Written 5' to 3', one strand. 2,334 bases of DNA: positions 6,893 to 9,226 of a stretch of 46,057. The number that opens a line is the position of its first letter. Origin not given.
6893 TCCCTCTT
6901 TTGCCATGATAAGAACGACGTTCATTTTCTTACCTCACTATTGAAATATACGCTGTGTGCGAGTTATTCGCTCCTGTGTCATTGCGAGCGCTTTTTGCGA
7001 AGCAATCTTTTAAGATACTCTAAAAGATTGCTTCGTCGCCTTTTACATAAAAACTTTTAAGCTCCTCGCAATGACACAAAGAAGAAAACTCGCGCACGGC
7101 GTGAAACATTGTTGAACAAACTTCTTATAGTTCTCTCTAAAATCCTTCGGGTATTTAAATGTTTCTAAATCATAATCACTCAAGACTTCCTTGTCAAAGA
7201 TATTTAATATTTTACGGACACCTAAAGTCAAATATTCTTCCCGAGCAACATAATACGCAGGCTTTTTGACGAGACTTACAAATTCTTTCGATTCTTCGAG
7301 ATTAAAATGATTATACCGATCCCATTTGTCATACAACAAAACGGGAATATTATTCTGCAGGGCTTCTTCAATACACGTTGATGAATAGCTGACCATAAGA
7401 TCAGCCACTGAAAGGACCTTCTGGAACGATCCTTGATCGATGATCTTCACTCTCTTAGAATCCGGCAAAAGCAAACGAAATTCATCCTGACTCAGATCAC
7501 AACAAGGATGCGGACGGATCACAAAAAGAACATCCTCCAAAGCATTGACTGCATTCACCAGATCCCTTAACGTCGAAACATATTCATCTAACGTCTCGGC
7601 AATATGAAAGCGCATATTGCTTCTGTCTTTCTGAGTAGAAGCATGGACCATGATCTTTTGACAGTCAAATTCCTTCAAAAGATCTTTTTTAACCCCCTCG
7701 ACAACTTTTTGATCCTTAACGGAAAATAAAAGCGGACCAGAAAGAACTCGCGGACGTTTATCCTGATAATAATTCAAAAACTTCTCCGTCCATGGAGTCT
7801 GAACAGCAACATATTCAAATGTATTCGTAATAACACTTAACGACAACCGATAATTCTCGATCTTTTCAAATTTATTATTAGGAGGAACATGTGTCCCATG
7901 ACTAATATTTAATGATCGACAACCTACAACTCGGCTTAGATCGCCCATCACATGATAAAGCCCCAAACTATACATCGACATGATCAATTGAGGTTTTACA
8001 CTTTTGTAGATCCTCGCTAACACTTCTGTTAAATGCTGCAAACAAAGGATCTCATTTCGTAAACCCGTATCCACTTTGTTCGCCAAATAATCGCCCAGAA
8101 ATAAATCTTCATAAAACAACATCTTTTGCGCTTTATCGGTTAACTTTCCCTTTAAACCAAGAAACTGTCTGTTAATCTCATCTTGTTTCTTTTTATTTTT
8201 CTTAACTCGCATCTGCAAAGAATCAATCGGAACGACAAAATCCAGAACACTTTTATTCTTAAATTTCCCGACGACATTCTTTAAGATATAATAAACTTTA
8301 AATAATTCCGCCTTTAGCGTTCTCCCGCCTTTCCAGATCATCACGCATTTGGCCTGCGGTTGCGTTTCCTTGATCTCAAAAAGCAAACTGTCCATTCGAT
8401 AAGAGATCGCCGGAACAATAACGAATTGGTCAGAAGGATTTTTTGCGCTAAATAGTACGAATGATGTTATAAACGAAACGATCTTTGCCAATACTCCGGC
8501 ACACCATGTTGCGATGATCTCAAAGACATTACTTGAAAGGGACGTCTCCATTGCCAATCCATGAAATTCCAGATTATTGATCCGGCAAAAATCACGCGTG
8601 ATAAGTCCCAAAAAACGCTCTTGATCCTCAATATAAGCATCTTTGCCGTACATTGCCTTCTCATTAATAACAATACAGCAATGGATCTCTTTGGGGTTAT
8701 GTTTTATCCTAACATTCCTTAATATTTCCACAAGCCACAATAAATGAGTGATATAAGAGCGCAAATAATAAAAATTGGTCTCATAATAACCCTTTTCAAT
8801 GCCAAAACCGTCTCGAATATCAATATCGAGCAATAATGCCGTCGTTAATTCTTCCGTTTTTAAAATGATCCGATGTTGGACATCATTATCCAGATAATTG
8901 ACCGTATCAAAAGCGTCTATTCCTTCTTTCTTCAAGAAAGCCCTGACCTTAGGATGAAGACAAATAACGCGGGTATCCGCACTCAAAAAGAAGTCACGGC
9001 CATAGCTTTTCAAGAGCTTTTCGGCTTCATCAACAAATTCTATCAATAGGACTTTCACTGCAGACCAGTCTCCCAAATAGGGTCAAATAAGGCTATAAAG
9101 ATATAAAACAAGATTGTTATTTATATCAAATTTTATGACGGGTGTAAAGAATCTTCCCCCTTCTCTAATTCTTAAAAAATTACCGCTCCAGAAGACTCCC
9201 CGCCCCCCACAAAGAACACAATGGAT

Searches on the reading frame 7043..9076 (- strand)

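Call 24: search_protein_families(library=pfam, proteins=[window:7043-9076:-], max_evalue=0.00001)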
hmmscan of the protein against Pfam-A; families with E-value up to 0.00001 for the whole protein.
window:7043-9076:- (677 aa): 0 families

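Call 40: search_protein_families(library=pfam, proteins=[window:7043-9076:-], max_evalue=0.01)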
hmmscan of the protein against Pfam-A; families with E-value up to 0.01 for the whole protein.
window:7043-9076:- (677 aa): 1 family
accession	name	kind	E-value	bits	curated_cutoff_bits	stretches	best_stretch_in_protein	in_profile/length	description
PF02350.25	Epimerase_2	-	0.0019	17.6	30.6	1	480-586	178-289/347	UDP-N-acetylglucosamine 2-epimerase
